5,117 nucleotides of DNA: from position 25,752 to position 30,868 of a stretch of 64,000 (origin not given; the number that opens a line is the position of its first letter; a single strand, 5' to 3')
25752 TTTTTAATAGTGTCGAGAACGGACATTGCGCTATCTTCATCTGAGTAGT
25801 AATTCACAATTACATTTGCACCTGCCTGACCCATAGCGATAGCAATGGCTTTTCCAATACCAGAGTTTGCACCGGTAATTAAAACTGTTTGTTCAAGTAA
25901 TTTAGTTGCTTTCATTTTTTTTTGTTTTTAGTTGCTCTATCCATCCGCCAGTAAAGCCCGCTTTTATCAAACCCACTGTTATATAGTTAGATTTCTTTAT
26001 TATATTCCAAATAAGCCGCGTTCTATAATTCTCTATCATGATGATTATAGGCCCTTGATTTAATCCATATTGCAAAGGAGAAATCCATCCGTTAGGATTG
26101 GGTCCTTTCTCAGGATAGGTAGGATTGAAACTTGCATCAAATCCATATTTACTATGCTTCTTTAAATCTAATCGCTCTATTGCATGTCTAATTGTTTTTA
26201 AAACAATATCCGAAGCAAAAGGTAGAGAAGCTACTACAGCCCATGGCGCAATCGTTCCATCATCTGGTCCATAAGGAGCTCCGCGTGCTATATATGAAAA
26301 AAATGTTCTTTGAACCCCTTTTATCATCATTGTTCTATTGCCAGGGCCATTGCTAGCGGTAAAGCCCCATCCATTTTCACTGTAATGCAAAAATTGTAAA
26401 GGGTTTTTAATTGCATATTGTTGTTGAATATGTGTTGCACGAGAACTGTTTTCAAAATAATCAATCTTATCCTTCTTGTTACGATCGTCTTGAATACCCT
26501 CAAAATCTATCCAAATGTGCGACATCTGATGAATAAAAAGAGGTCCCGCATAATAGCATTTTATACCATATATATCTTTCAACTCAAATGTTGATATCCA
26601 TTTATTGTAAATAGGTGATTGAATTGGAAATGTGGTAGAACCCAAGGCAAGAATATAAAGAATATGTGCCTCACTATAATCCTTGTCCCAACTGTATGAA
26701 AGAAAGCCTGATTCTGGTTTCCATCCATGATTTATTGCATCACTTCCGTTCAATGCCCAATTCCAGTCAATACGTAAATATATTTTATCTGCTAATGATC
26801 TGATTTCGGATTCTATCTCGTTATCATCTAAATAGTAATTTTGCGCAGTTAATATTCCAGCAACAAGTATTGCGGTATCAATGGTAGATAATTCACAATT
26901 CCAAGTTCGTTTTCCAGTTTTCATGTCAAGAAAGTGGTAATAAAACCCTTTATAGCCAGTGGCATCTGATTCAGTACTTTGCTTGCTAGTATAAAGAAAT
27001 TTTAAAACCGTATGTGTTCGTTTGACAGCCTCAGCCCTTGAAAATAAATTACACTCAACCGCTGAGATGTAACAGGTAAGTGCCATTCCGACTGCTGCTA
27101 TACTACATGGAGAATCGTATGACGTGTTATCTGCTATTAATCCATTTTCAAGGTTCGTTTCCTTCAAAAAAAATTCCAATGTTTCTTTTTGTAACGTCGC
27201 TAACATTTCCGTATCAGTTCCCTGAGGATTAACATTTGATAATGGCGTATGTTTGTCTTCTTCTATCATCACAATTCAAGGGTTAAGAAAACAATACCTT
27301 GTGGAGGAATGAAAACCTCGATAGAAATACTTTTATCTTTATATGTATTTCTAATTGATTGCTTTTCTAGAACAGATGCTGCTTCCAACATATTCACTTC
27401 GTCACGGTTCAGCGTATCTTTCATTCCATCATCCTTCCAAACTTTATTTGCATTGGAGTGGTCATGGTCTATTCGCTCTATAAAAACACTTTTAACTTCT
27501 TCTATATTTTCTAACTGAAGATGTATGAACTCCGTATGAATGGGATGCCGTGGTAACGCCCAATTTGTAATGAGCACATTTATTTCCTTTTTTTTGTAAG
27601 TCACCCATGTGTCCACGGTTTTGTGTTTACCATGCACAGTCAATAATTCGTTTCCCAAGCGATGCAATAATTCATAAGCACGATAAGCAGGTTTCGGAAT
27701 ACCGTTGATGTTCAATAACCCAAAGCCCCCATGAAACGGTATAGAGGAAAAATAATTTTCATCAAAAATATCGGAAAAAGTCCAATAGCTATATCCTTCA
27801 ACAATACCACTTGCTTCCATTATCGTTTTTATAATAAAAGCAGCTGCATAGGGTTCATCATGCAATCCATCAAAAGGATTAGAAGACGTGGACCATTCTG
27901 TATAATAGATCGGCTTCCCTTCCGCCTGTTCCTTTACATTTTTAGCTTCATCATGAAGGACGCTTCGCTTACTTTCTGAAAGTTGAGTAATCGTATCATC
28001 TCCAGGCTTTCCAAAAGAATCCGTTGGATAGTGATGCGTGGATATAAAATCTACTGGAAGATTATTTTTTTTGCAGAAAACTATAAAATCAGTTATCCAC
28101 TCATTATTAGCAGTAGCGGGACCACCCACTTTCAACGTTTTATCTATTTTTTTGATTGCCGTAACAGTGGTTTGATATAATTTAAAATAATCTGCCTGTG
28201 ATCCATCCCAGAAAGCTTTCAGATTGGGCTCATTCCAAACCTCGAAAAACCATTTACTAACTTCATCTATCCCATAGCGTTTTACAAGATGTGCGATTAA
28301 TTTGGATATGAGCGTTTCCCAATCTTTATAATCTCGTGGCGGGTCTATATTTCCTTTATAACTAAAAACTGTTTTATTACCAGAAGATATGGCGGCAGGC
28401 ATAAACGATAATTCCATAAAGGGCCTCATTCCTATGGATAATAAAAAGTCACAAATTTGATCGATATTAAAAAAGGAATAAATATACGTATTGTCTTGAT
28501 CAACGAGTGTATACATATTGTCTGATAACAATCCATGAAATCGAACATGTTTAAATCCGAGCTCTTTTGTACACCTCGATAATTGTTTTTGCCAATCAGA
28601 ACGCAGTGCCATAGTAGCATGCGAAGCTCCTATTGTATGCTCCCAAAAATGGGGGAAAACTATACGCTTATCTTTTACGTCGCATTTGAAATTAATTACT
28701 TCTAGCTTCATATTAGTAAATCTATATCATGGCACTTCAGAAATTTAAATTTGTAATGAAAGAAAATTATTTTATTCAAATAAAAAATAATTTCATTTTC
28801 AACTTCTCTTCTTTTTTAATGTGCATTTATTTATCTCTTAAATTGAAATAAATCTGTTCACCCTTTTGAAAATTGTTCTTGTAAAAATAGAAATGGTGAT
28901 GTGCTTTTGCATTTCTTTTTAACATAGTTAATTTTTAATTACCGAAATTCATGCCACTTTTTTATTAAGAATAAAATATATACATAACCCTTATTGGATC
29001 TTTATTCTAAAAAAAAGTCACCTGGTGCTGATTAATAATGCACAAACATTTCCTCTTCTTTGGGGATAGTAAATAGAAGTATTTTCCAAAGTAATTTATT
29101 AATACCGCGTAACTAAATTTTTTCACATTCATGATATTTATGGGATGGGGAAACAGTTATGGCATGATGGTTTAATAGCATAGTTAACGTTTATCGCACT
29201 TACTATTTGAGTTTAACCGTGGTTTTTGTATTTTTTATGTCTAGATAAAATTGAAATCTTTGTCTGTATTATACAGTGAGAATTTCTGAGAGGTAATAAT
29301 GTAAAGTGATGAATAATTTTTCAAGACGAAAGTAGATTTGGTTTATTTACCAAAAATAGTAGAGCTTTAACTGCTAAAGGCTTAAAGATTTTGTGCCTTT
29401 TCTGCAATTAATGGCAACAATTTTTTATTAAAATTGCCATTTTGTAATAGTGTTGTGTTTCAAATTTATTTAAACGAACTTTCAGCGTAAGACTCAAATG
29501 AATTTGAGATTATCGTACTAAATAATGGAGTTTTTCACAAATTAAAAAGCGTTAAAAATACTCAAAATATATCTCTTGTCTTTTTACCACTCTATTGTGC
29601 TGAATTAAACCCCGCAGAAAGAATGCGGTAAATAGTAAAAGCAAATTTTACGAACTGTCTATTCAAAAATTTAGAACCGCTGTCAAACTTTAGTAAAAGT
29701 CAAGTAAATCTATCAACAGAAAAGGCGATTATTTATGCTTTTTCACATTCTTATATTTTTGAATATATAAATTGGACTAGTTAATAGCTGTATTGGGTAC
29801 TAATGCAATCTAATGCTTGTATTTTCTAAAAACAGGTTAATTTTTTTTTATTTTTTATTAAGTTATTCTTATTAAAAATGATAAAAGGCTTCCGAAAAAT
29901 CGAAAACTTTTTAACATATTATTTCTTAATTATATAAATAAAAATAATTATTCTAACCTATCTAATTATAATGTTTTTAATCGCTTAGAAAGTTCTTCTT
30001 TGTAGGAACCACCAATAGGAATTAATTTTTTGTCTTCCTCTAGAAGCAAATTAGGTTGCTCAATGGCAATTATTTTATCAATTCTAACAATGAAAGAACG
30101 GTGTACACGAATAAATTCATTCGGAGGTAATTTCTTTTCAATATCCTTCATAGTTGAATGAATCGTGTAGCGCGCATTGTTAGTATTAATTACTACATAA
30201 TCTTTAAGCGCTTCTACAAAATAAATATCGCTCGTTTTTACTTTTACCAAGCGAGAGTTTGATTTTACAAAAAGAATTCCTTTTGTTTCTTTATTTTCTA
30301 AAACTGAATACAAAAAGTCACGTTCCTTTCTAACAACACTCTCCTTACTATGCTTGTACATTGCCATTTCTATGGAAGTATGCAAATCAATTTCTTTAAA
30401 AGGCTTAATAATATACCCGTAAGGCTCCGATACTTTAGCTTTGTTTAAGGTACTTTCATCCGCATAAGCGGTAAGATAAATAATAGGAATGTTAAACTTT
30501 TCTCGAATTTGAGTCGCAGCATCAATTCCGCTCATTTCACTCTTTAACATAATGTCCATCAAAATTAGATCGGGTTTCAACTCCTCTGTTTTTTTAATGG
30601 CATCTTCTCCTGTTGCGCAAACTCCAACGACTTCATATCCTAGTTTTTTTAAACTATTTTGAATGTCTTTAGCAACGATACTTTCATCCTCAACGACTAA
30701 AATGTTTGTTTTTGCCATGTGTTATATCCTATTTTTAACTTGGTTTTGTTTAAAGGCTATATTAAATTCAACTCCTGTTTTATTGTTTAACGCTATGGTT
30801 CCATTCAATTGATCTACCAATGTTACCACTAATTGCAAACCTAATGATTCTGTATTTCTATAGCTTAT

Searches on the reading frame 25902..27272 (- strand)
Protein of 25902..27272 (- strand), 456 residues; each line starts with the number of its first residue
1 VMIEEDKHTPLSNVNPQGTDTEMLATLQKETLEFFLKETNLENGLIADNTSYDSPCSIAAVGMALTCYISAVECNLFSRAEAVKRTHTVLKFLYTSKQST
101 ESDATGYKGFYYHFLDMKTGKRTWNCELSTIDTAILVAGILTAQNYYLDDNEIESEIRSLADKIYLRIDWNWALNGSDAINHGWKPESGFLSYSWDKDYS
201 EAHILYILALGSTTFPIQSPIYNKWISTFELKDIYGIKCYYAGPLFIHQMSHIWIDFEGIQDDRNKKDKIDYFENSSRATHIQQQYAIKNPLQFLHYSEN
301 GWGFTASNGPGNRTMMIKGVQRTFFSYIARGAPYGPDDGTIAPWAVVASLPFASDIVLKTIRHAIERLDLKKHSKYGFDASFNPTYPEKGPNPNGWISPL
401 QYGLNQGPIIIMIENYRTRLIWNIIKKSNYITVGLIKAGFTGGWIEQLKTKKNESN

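Call 42: search_protein_families(library=ncbifam, proteins=[window:25902-27272:-], max_evalue=0.00001)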
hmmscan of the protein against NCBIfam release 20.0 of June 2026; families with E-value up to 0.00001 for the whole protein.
window:25902-27272:- (456 aa): 0 families

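Call 54: search_protein_families(library=pfam, proteins=[window:25902-27272:-], max_evalue=0.001)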
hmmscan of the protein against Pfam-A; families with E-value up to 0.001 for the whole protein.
window:25902-27272:- (456 aa): 1 family
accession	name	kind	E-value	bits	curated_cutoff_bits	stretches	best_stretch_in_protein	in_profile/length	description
PF10091.15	Glycoamylase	-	1.5e-70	237.6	27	1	193-428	2-220/221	Putative glucoamylase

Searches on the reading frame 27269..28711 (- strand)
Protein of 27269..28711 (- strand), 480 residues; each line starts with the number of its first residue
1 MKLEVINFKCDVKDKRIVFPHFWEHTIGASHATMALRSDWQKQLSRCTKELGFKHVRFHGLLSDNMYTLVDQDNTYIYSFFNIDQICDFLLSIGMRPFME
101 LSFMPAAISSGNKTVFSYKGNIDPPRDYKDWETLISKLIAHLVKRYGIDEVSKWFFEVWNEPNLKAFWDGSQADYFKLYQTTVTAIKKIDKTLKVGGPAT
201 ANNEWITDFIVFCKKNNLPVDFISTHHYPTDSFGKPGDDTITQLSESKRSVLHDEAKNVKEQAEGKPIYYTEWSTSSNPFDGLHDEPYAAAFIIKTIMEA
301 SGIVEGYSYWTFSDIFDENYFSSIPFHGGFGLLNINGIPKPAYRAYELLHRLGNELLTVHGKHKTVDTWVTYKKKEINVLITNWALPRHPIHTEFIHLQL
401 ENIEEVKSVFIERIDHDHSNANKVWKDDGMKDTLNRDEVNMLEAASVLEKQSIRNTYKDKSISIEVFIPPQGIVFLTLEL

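Call 42: search_protein_families(library=ncbifam, proteins=[window:27269-28711:-], max_evalue=0.00001)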
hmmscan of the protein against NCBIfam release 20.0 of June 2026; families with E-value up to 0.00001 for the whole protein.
window:27269-28711:- (480 aa): 1 family
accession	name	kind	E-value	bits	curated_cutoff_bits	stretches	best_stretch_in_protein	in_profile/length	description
NF042992.1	alph1,4rhamsidase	equivalog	1.8e-21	76.5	850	1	117-230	139-255/471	alpha-1,4-L-rhamnosidase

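Call 54: search_protein_families(library=pfam, proteins=[window:27269-28711:-], max_evalue=0.001)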
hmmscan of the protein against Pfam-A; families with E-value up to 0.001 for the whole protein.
window:27269-28711:- (480 aa): 3 families
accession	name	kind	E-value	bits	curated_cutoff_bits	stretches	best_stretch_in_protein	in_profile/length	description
PF01229.23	Glyco_hydro_39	-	4.4e-127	425.2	26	1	18-447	13-456/472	Glycosyl hydrolases family 39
PF11790.14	Glyco_hydro_cc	-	2e-08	34.5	21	1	158-314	71-212/237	Glycosyl hydrolase catalytic core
PF00150.24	Cellulase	-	2.8e-08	34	23.5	1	124-303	94-261/272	Cellulase (glycosyl hydrolase family 5)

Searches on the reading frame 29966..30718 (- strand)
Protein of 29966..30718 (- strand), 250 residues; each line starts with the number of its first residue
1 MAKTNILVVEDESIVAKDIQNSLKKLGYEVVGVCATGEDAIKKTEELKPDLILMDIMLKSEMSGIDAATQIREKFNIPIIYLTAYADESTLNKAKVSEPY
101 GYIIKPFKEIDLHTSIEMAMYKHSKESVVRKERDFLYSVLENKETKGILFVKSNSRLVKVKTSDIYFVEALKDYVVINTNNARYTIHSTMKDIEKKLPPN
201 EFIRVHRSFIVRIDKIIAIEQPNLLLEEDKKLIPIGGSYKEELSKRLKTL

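Call 54: search_protein_families(library=pfam, proteins=[window:29966-30718:-], max_evalue=0.001)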
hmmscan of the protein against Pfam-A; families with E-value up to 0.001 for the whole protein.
window:29966-30718:- (250 aa): 2 families
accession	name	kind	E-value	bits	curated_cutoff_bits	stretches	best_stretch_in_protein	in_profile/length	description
PF00072.30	Response_reg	-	7.6e-25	87.7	30.2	1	6-116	1-110/111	Response regulator receiver domain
PF04397.21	LytTR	-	1.9e-22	79.7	22.6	1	156-247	2-97/98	LytTr DNA-binding domain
